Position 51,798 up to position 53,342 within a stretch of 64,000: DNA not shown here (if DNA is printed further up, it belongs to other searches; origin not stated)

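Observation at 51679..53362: SAM-I riboswitch drives a ThrC-like plus CysO-like gene pair: candidate MetM/MetO thiocarboxylate route to homocysteine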

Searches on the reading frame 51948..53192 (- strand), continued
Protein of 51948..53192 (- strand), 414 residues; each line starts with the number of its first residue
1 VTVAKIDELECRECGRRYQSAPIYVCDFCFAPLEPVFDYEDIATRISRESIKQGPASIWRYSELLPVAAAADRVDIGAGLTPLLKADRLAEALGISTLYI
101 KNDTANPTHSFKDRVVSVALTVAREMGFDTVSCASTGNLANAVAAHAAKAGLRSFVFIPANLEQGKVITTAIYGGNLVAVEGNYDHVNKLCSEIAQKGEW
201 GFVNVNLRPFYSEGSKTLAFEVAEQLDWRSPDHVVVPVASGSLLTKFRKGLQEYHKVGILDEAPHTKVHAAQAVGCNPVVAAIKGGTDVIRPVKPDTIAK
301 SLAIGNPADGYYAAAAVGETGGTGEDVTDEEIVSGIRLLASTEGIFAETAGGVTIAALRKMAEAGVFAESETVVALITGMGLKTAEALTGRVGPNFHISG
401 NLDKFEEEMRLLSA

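Call 34: search_protein_families(library=pfam, proteins=[L023:4168-5145:+, L023:5167-5997:+, L023:7804-8625:+, L028:7859-8860:+, L028:8869-9297:+, L023:7533-7772:+, L026:11746-12996:+, L056:7264-7779:+, L004:5417-5851:+, L021:2634-3542:+], max_evalue=0.0001)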
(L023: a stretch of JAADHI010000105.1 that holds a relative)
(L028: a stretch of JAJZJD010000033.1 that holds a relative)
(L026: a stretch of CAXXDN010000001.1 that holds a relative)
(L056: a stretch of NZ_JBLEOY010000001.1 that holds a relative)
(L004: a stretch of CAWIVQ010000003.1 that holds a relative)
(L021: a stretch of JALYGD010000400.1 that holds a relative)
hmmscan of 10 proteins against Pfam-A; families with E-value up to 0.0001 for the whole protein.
L023:4168-5145:+ (325 aa): 1 family
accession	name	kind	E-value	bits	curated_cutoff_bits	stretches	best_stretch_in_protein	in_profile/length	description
PF00291.31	PALP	-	1.6e-76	257.9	35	1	25-311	1-295/295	Pyridoxal-phosphate dependent enzyme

L023:5167-5997:+ (276 aa): 1 family
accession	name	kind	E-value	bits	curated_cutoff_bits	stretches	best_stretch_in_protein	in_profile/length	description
PF00899.27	ThiF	-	3.5e-86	288.7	28.1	1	11-245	1-237/238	ThiF family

L023:7804-8625:+ (273 aa): 1 family
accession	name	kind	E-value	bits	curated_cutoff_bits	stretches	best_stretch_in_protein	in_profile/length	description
PF00899.27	ThiF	-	8.7e-83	277.6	28.1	1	11-249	1-237/238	ThiF family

L028:7859-8860:+ (333 aa): 1 family
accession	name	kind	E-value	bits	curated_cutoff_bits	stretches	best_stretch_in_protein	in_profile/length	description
PF00291.31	PALP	-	3.7e-65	220.6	35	1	57-311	20-286/295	Pyridoxal-phosphate dependent enzyme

L028:8869-9297:+ (142 aa): 2 families
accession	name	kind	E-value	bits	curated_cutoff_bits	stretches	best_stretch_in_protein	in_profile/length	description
PF14464.11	Prok-JAB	-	4.2e-19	68.9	25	1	10-116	5-104/114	Prokaryotic homologs of the JAB domain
PF01398.27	JAB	-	3.3e-07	30.6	22.5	1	4-99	7-106/117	JAB1/Mov34/MPN/PAD-1 ubiquitin protease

L023:7533-7772:+ (79 aa): 1 family
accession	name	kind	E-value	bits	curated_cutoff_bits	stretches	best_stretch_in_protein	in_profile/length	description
PF09383.16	NIL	-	7.8e-13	48.6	24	1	6-70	3-71/73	NIL domain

L026:11746-12996:+ (416 aa): 2 families
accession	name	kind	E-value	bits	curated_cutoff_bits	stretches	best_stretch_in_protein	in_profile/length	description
PF00899.27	ThiF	-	5.2e-78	261.9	28.1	1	150-383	1-237/238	ThiF family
PF02597.26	ThiS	-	9.7e-11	42.5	22.5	1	51-135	3-76/76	ThiS family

L056:7264-7779:+ (171 aa): 2 families
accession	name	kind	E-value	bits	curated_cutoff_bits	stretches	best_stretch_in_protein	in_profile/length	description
PF02597.26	ThiS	-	4.7e-13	49.9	22.5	1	5-91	1-76/76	ThiS family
PF09383.16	NIL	-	4.8e-12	46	24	1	100-163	5-72/73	NIL domain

L004:5417-5851:+ (144 aa): 0 families

L021:2634-3542:+ (302 aa): 0 families

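Call 36: search_dna_similar(query=window:51948-53186:-, collection=plasmids, mode=protein, max_evalue=1e-30, max_rows=40)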
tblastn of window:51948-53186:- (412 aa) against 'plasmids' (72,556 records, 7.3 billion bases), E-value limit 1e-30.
Records with a match: 88; places in all: 90; records where one place covers at least 80% of the query: 72.
Best place of each record, by identity: <60% 88.
By first word of the organism name: Azospirillum 10; Mesorhizobium 8; Natrinema 6; Haloarcula 5; Priestia 5; Aminobacter 4; Acinetobacter 4; Haladaptatus 3; Bosea 3; Natribaculum 3; and 30 more.
By predicted mobility (MOB-suite, as given by PLSDB): non-mobilizable 73; mobilizable 9; conjugative 6.
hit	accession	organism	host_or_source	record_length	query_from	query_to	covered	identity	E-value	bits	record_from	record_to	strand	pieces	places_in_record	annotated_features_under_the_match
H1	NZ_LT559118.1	Nonomuraea gerenzanensis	-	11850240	7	403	96%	56.1%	6e-126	408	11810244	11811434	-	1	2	none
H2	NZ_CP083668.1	Haloprofundus halobius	cell culture,salt lake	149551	1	402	98%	37.4%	1e-56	207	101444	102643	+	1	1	thrC: threonine synthase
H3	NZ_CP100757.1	Natrinema gelatinilyticum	marine sediment,sediment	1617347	1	405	98%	36.0%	3e-53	198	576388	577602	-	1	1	record has no annotation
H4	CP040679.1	Halostella pelagica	pure culture,isolated from salted brown ...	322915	1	404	98%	36.1%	2e-55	204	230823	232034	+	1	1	record has no annotation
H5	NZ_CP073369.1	Haloarcula sinaiiensis ATCC 33800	cell culture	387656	1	390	95%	37.3%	1e-55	205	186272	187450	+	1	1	thrC: threonine synthase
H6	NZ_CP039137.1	Haloarcula marismortui ATCC 43049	Cell culture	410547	1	390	95%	37.3%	1e-55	205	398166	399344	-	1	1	thrC: threonine synthase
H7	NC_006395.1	Haloarcula marismortui ATCC 43049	-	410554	1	390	95%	37.3%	1e-55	205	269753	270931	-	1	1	thrC: threonine synthase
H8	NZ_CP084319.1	Haloterrigena alkaliphila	Salt lake,Salt lake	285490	1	412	100%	35.2%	2e-53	198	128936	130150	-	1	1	thrC: threonine synthase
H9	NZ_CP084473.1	Natrinema sp. DC36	cell culture,sediment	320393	1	404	98%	35.6%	1e-53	199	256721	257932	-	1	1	thrC: threonine synthase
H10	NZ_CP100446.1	Natrinema caseinilyticum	marine sediment,sediment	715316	1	405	98%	35.3%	7e-51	191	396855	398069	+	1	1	thrC: threonine synthase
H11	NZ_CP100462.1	Salinigranum marinum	cell culture,Saline soil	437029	1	405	98%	35.0%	1e-52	196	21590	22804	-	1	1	thrC: threonine synthase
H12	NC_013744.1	Haloterrigena turkmenica DSM 5511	-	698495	1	404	98%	35.1%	8e-54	199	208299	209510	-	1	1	thrC: threonine synthase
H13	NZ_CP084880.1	Natrinema halophilum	pure culture,salt mine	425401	1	405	98%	34.8%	1e-53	199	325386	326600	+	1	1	thrC: threonine synthase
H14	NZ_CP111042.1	Haladaptatus caseinilyticus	cell culture,sediment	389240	1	385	93%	36.5%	2e-53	198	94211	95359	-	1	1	thrC: threonine synthase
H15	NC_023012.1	Haloarcula hispanica N601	-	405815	1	394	96%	35.6%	3e-53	198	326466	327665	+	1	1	thrC: threonine synthase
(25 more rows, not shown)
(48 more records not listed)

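Call 37: get_annotated_region(hit=H1, flank=8000)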
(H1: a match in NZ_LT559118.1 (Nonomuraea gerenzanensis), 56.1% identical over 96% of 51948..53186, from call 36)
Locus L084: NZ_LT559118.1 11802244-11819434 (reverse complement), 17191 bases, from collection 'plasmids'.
description: Nonomuraea gerenzanensis isolate nono1 plasmid I, complete sequence
organism: Nonomuraea gerenzanensis (NCBI taxid 93944)
taxonomy: Bacteria; Actinomycetota; Actinomycetes; Streptosporangiales; Streptosporangiaceae; Nonomuraea; Nonomuraea gerenzanensis
host: -; source: -; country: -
typing (MOB-suite, as given by PLSDB): non-mobilizable
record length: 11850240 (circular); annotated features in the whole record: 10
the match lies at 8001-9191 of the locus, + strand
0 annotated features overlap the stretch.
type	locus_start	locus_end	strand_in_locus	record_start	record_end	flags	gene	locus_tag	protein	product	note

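Call 40: search_solved_structures(query=window:51948-53186:-, max_evalue=1e-30, show_alignments=5)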
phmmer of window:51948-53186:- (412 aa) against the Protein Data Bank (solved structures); distinct sequences matched with E-value up to 1e-30: 5.
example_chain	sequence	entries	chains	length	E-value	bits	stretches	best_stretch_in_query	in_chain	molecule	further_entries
6cgq_A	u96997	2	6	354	7.3e-59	203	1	56-383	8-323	Threonine synthase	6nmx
2zsj_A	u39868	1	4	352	2.2e-56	194.8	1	56-384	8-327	Threonine synthase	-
1uim_A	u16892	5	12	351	4.4e-53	183.9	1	53-383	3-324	Threonine Synthase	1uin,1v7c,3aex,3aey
2d1f_A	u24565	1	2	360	2.4e-49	171.6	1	53-384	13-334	Threonine synthase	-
1e5x_A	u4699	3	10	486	1.5e-37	132.8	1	44-384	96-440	THREONINE SYNTHASE | THREONINE SYNTHASE 1, CHLOROPLASTIC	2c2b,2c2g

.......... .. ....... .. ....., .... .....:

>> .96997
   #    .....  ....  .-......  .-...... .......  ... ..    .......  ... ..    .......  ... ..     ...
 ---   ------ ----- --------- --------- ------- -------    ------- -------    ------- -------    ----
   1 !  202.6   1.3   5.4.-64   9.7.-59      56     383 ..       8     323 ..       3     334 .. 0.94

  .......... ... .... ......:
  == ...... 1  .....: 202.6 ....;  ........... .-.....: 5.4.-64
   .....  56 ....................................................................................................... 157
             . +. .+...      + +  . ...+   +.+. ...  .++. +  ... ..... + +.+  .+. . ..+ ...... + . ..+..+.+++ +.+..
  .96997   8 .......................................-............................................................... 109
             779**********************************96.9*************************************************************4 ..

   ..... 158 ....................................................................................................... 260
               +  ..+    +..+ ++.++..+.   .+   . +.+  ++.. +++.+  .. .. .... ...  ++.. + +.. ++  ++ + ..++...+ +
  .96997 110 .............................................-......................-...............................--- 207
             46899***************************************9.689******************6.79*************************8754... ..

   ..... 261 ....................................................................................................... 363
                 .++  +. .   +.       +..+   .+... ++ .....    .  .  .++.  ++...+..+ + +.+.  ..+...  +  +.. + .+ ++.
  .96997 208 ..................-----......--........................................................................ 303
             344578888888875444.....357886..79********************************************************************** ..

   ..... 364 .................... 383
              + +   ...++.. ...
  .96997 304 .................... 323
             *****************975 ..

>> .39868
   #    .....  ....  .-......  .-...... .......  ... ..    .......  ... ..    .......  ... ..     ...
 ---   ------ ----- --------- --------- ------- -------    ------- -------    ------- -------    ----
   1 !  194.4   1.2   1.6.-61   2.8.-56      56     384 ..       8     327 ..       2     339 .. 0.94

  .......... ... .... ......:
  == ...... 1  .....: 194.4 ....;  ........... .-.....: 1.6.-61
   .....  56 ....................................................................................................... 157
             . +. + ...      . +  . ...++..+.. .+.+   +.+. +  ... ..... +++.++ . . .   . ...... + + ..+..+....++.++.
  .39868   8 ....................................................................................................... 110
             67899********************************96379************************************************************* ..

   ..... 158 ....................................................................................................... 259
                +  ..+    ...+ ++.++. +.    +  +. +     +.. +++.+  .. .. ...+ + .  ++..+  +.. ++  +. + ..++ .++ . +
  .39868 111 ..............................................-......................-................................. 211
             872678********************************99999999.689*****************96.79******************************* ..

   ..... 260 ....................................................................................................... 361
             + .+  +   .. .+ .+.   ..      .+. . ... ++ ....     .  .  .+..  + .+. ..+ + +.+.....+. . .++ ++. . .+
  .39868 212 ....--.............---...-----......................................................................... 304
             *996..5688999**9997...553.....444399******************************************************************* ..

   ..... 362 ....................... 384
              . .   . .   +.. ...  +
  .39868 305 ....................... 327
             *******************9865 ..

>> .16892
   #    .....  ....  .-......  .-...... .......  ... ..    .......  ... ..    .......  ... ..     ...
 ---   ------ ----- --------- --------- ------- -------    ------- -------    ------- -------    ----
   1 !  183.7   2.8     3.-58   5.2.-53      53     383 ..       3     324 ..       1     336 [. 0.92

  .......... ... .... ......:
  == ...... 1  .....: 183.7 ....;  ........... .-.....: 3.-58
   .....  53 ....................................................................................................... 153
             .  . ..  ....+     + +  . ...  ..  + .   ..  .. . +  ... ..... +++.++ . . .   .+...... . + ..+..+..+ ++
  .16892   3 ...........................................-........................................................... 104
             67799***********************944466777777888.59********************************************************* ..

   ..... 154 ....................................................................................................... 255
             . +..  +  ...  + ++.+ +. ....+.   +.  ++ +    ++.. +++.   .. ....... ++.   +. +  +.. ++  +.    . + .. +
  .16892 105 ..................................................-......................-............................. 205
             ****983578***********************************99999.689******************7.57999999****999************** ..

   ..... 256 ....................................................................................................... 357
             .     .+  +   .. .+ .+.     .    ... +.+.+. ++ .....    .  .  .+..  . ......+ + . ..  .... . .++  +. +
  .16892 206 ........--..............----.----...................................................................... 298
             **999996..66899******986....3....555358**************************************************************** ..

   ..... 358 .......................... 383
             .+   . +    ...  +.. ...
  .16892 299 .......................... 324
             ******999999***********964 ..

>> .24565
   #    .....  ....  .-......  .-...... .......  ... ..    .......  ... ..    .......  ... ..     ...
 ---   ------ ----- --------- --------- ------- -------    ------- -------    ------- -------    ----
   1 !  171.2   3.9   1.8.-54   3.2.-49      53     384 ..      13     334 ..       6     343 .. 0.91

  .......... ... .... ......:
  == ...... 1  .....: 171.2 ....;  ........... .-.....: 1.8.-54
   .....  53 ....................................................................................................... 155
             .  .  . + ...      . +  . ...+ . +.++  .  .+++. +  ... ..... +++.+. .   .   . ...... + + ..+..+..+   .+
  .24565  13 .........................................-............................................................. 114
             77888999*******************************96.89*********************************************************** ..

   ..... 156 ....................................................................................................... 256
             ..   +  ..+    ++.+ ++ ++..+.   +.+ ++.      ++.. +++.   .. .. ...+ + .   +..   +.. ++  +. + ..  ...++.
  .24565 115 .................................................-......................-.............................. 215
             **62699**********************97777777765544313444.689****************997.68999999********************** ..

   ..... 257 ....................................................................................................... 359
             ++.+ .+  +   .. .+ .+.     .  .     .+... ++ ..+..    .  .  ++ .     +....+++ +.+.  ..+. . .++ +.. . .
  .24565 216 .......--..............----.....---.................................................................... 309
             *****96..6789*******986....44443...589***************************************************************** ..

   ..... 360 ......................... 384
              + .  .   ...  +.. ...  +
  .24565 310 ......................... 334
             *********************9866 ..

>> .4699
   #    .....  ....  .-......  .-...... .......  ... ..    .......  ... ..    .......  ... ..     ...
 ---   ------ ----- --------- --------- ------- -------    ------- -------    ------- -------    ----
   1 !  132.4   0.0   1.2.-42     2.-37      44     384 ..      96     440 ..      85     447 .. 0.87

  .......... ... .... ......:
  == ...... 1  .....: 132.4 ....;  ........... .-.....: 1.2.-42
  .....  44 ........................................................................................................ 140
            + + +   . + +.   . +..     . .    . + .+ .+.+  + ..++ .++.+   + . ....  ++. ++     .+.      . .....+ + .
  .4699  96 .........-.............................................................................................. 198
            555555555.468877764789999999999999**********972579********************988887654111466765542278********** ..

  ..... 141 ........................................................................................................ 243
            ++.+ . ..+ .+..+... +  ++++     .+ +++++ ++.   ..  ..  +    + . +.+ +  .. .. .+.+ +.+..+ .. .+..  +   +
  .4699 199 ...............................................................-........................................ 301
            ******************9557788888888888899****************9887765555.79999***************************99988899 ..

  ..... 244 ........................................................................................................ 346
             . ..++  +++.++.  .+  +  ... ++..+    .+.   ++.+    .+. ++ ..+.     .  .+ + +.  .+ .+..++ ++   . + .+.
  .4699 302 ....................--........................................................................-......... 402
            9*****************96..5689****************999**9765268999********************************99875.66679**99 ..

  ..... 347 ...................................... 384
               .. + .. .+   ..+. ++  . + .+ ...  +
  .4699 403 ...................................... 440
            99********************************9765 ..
